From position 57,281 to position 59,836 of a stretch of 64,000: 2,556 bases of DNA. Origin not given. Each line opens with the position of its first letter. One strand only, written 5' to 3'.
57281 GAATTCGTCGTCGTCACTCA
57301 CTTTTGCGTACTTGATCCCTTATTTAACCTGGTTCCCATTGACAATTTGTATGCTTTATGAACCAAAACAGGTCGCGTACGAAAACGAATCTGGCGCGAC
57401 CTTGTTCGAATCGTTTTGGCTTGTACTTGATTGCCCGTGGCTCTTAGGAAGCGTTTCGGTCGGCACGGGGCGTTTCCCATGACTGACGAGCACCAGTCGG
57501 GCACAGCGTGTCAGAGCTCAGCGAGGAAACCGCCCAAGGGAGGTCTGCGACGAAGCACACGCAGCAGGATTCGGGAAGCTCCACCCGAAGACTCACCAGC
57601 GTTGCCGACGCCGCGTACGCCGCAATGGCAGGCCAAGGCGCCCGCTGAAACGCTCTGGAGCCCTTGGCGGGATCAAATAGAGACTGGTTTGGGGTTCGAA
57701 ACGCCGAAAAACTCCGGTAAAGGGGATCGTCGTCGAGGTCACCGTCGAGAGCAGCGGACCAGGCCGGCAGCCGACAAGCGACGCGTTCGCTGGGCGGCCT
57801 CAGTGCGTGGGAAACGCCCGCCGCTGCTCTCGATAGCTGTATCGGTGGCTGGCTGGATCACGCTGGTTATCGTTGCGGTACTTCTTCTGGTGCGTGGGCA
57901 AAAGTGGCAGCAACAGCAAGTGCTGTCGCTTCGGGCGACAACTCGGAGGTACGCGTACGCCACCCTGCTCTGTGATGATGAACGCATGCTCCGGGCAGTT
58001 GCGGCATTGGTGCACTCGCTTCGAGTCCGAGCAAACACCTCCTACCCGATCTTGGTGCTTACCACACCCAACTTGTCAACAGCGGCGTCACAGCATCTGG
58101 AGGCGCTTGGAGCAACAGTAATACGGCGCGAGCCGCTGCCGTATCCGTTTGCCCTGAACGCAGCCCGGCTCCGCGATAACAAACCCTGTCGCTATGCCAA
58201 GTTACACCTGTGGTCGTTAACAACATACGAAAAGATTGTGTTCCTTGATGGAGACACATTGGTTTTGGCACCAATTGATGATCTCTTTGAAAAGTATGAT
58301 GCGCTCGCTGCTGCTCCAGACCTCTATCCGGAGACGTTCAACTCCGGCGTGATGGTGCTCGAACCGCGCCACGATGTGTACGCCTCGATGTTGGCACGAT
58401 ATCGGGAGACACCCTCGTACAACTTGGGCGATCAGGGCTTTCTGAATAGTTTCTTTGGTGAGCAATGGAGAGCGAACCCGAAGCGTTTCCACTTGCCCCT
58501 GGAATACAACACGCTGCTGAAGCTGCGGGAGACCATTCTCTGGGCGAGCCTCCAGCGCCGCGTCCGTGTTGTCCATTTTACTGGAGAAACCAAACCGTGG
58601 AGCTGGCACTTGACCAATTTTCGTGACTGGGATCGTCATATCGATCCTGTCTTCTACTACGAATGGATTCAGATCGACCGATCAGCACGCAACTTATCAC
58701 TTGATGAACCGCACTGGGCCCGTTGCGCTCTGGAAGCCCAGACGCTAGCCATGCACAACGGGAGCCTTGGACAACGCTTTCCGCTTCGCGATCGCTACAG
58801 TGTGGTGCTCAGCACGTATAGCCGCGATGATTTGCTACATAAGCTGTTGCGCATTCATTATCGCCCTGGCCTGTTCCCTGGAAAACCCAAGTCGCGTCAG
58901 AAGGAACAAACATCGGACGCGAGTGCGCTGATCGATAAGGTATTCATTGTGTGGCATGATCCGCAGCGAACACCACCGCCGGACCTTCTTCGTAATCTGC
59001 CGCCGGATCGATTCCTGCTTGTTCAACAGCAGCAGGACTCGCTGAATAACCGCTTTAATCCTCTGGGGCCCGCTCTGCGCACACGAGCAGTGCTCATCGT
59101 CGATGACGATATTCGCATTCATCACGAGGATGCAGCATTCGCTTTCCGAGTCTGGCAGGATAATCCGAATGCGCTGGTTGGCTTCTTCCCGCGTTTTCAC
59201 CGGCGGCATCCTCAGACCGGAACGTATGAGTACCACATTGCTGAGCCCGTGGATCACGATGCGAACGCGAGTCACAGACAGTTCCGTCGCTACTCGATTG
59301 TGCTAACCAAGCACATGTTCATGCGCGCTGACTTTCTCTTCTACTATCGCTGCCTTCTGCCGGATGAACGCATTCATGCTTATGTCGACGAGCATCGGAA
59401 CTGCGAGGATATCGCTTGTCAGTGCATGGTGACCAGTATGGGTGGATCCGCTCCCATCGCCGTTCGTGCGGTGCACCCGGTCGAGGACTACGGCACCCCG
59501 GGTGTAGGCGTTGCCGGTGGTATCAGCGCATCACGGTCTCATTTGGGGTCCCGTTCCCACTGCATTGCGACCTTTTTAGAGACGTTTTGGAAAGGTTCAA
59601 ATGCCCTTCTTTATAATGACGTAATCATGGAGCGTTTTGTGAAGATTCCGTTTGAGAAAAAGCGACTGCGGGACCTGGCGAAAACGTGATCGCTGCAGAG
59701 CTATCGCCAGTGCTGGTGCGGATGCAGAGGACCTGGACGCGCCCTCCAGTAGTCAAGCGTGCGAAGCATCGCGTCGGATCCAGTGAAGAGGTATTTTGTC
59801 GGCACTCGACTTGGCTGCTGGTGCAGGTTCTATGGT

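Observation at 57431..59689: Single-ORF fusion of a GT8 domain and a GT64 domain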

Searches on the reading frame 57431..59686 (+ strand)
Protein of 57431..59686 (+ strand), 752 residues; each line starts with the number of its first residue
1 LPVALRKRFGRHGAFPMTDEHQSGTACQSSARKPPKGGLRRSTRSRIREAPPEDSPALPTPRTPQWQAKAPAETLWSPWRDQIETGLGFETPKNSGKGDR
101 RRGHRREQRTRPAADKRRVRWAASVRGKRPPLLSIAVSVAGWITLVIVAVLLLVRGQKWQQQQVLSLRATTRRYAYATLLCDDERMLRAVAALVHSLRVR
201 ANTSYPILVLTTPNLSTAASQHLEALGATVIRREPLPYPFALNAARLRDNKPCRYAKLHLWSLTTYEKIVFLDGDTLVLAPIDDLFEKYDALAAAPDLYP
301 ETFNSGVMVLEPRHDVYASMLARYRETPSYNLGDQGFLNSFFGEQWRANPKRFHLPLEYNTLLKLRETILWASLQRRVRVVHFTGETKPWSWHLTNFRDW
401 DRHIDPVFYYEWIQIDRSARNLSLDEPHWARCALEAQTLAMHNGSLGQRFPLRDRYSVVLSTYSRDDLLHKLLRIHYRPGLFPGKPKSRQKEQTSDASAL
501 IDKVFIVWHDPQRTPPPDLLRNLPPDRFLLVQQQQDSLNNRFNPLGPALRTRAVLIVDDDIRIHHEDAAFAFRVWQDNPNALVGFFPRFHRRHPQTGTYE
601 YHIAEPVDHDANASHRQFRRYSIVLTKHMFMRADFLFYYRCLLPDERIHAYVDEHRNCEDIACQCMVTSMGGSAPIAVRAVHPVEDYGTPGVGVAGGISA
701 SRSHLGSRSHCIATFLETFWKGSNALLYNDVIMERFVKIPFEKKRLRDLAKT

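Call 3: search_protein_families(library=pfam, proteins=[window:57431-59686:+], max_evalue=1)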
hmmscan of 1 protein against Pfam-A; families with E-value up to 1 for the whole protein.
window:57431-59686:+ (752 aa): 4 families
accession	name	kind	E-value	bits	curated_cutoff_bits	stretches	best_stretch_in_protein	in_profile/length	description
PF09258.16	Glyco_transf_64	-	2.8e-46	158.2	21.3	1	496-733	23-240/245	Glycosyl transferase family 64 domain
PF01501.26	Glyco_transf_8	-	5.2e-19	69.3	24.3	1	181-391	5-250/253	Glycosyl transferase family 8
PF11051.14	Mannosyl_trans3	-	0.32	10.8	22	1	263-288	90-115/273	Mannosyltransferase putative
PF19744.4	DUF6232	-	0.48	11.3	27.4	0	110-193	28-112/117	Family of unknown function (DUF6232)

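Call 4: search_solved_structures(query=window:57431-59686:+, max_evalue=1, show_alignments=3)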
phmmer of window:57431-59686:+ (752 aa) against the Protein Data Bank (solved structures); distinct sequences matched with E-value up to 1: 31.
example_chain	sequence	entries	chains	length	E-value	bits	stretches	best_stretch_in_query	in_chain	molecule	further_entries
1zcv_A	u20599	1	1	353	2e-35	125.6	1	175-393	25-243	Glycogenin-1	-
1zct_A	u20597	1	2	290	5.3e-35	124.1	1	175-393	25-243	Glycogenin-1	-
3v90_A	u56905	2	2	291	5.4e-35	124.1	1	175-393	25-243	Glycogenin-1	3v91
3v8y_A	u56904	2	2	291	5.4e-35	124.1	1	175-393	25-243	Glycogenin-1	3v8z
3usr_A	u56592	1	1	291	6.2e-35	123.9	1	175-393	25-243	Glycogenin-1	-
3usq_A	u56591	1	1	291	6.2e-35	123.9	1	175-393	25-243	Glycogenin-1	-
1ll0_A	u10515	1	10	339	9.4e-35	123.3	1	175-393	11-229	GLYCOGENIN-1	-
1zcy_A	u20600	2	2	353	9.6e-35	123.3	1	175-393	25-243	Glycogenin-1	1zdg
1ll2_A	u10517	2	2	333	1.1e-34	123.1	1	175-393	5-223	GLYCOGENIN-1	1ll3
1zcu_A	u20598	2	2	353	6.6e-34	120.5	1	175-393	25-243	Glycogenin-1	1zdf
3u2t_A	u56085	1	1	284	6.8e-33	117.2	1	174-392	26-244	Glycogenin-1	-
3rmv_A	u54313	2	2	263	7.3e-33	117.1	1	175-392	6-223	Glycogenin-1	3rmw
3t7m_A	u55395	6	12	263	7.3e-33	117.1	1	175-392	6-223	Glycogenin-1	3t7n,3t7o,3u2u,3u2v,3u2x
3q4s_A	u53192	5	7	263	8.6e-33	116.8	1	175-392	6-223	Glycogenin-1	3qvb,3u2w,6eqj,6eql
7q0b_E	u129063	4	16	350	2e-32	115.7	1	175-392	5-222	Glycogenin-1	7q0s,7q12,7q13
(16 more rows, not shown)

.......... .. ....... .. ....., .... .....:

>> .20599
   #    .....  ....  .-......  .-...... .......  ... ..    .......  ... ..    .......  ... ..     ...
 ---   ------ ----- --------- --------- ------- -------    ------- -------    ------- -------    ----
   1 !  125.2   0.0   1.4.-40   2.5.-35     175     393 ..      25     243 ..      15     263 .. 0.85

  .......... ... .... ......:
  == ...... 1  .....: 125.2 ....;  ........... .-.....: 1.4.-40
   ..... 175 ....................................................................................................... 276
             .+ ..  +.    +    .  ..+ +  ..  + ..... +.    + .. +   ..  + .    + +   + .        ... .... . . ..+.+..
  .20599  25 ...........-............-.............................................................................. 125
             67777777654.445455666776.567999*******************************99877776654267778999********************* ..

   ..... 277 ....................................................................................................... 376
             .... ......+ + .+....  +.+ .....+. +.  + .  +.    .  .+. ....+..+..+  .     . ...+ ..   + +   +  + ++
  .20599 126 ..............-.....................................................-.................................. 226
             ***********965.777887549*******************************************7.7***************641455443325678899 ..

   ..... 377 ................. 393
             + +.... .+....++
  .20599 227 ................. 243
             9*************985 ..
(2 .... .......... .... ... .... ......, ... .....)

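Call 5: find_homologous_proteins(query=window:57479-59686:+, max_evalue=0.00001)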
Query window:57479-59686:+ (736 aa): 8 proteins with E <= 0.00001 among 8000 candidates.
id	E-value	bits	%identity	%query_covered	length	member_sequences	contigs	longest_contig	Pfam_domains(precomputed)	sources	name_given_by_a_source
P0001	0.0e+0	1724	100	100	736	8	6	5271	PF01501.27,PF09258.17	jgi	jgi:glycogenin glucosyltransferase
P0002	0.0e+0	1236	71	100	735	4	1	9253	PF01501.27,PF09258.17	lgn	-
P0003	0.0e+0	1165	80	81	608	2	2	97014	PF01501.27,PF09258.17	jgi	jgi:lipopolysaccharide biosynthesis glycosyltransferase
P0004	3.4e-251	854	64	78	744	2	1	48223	PF01501.27,PF09258.17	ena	-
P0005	2.3e-156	540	44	82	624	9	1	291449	PF01501.27,PF09258.17,PF03407.23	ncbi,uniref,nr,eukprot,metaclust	ncbi:alpha-1,4-N-acetylglucosaminyltransferase EXTL3 isoform 2 [Galdieria sulphuraria]|uniref:Alpha-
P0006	2.3e-84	302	35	78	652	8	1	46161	PF01501.27,PF09258.17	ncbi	ncbi:hypothetical protein JCM8208_002413 [Rhodotorula glutinis]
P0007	4.2e-84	301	35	78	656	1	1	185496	PF01501.27,PF09258.17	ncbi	ncbi:hypothetical protein JCM9279_004826 [Rhodotorula babjevae]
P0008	1.3e-24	105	37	32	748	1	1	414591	PF01501.27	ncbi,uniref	ncbi:MAG: glycosyltransferase family 8 protein [Pikeienuella sp.]|uniref:glycosyltransferase family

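Call 7: list_cluster_members(proteins=[P0001, P0002, P0003, P0004, P0005])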
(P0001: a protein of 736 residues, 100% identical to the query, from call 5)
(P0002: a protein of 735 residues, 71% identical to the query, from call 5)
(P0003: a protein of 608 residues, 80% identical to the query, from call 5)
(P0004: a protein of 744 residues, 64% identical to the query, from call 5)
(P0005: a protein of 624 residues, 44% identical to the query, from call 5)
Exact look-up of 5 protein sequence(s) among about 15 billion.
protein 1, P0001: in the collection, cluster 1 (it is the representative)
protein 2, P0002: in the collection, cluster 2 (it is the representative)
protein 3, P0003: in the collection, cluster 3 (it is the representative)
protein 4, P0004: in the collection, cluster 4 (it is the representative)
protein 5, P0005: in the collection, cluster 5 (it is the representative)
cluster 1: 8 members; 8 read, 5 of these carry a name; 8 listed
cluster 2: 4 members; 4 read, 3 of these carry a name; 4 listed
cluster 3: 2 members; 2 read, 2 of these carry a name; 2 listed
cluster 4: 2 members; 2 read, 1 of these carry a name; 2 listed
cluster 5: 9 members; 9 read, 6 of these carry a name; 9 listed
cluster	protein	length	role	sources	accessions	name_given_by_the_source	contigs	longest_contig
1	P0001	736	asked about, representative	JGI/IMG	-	glycogenin glucosyltransferase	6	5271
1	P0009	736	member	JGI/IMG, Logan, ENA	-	glycogenin glucosyltransferase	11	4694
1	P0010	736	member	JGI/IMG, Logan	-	glycogenin glucosyltransferase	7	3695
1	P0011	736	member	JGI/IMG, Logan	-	glycogenin glucosyltransferase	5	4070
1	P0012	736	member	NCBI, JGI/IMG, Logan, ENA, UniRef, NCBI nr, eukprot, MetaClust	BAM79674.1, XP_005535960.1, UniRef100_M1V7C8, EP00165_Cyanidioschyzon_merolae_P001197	similar to glycogenin glucosyltransferase [Cyanidioschyzon merolae strain 10D] | Similar to glycogenin glucosyltransferase n=1 Tax=Cyanidioschyzon merolae (strain ... | XP_005535960.1 similar to glycogenin glucosyltransferase [Cyanidioschyzon merolae strain ...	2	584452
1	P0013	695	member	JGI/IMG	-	-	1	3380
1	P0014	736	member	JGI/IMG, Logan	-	-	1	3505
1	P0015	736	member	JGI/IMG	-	-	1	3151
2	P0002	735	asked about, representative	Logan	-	-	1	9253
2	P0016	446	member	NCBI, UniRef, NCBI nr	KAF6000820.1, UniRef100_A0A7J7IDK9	Exostoses (Multiple)-like 3 [Cyanidiococcus yangmingshanensis] | Exostoses (Multiple)-like 3 n=1 Tax=Cyanidiococcus yangmingshanensis TaxID=2690220 ...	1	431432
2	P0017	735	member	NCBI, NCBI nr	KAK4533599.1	hypothetical protein CCYA_CCYA18G4481 [Cyanidiococcus yangmingshanensis]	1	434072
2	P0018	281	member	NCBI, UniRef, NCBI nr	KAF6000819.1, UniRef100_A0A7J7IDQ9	Exostoses (Multiple)-like 3 [Cyanidiococcus yangmingshanensis] | Exostoses (Multiple)-like 3 n=1 Tax=Cyanidiococcus yangmingshanensis TaxID=2690220 ...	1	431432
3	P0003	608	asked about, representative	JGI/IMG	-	lipopolysaccharide biosynthesis glycosyltransferase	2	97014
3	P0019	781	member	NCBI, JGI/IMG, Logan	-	lipopolysaccharide biosynthesis glycosyltransferase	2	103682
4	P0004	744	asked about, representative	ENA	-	-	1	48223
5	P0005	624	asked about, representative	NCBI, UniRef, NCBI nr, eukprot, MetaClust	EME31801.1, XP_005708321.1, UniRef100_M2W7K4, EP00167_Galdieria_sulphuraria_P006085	alpha-1,4-N-acetylglucosaminyltransferase EXTL3 isoform 2 [Galdieria sulphuraria] | Alpha-1,4-N-acetylglucosaminyltransferase EXTL3 isoform 2 n=1 Tax=Galdieria sulphuraria ... | XP_005708321.1 alpha-1,4-N-acetylglucosaminyltransferase EXTL3 isoform 2 [Galdieria ...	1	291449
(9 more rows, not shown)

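Call 30: search_protein_representatives(protein=window:57479-59686:+)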
Query: 736 residues. Proteins with E-value up to 0.001 (for the whole library): 5231; up to 1e-10: 2118; up to 1e-30: 124. The best 150 are listed.
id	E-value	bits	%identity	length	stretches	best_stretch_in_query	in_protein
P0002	0.0e+00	1235.6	71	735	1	7-735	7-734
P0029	4.2e-114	399.0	43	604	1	158-727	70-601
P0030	9.9e-107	374.6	42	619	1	157-733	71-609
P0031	1.5e-100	354.1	41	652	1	150-731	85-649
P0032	3.5e-97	343.0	41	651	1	95-729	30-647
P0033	4.2e-89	316.3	42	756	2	156-381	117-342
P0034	1.0e-86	308.4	40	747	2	153-420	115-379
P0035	8.0e-86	305.5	43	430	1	151-506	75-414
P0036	1.4e-85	304.7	37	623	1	144-727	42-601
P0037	3.4e-82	293.5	38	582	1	152-711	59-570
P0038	4.2e-79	283.2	41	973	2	155-415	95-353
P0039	1.4e-74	268.3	39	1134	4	208-404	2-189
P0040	1.7e-74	268.1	42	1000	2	153-400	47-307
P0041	6.1e-72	259.6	36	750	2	154-405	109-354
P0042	1.1e-71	258.8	37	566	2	170-576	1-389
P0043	2.0e-71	257.9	36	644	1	127-640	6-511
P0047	7.3e-68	246.1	35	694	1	151-713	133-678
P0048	8.0e-68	246.0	34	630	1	142-727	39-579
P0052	2.0e-64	234.7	34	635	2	146-399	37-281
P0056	2.2e-63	231.3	33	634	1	156-727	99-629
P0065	7.2e-57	209.7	41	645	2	473-704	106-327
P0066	1.2e-56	209.0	33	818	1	155-710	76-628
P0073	6.3e-54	200.0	34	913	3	477-714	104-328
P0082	4.1e-49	184.1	40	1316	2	156-378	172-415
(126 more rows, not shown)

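Call 32: list_cluster_members(proteins=[P0029, P0030, P0031, P0032, P0033, P0036, P0037, P0047, P0056, P0073])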
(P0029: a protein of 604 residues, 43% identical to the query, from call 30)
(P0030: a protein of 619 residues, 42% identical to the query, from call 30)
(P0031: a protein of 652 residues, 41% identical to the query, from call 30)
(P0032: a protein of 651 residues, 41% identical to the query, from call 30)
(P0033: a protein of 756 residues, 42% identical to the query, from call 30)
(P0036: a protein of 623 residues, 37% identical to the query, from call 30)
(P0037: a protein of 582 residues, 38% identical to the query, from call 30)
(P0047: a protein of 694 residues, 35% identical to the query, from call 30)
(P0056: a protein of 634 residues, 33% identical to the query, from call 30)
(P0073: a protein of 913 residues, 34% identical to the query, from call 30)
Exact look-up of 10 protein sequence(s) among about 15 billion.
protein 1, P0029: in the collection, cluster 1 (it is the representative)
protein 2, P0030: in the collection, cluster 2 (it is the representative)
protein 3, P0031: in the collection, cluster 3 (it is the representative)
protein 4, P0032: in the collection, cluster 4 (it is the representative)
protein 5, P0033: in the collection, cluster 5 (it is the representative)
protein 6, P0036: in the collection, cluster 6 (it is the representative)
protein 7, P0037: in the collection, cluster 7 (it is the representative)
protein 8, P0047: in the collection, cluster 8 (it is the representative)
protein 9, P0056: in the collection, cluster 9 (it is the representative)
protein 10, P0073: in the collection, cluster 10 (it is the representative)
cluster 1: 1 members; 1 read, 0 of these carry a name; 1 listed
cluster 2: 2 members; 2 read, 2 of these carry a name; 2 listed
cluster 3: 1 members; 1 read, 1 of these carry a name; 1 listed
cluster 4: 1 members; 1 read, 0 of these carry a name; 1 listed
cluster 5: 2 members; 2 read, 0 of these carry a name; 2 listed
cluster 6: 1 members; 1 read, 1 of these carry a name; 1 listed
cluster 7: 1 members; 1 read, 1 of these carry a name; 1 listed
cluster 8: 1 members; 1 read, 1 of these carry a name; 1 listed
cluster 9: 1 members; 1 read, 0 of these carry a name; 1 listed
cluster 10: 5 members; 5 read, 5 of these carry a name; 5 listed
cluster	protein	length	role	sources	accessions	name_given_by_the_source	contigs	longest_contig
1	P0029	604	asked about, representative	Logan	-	-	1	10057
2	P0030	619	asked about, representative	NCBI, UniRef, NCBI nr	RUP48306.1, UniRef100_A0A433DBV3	glycosyl transferase family 64 domain-containing protein [Jimgerdemannia flammicorona] | Glycosyl transferase family 64 domain-containing protein n=1 Tax=Jimgerdemannia ...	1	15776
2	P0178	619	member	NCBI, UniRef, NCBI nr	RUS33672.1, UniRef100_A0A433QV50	glycosyl transferase family 64 domain-containing protein [Jimgerdemannia flammicorona] | Glycosyl transferase family 64 domain-containing protein n=1 Tax=Jimgerdemannia ...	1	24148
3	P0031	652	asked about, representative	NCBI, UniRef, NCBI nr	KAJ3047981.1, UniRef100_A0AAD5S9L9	Exostoses (Multiple)-like 3 [Rhizophlyctis rosea] | Exostoses (Multiple)-like 3 n=1 Tax=Rhizophlyctis rosea TaxID=64517 RepID=A0AAD5S9L9_9FUNG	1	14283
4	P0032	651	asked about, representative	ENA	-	-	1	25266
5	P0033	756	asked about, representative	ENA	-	-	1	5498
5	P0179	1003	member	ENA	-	-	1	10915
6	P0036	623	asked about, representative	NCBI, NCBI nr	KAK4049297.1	exostoses (multiple)-like 2 [Microbotryomycetes sp. JL201]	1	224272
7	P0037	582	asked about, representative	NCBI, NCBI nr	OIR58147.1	MAG: glycosyl transferase, families GT8 + GT64 [Amphiamblys sp. WSBS2006]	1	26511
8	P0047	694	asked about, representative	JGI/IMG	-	glycogenin glucosyltransferase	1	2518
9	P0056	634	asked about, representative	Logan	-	-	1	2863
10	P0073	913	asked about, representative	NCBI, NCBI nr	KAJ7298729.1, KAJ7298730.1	hypothetical protein O6H91_Y460900 [Diphasiastrum complanatum]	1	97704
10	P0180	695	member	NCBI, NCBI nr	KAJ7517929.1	hypothetical protein O6H91_21G046600 [Diphasiastrum complanatum]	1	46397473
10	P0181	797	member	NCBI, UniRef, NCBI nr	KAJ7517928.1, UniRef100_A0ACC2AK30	hypothetical protein O6H91_21G046600 [Diphasiastrum complanatum] | Uncharacterized protein n=3 Tax=Diphasiastrum complanatum TaxID=34168 ...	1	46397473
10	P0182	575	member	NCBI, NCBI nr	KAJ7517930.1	hypothetical protein O6H91_21G046600 [Diphasiastrum complanatum]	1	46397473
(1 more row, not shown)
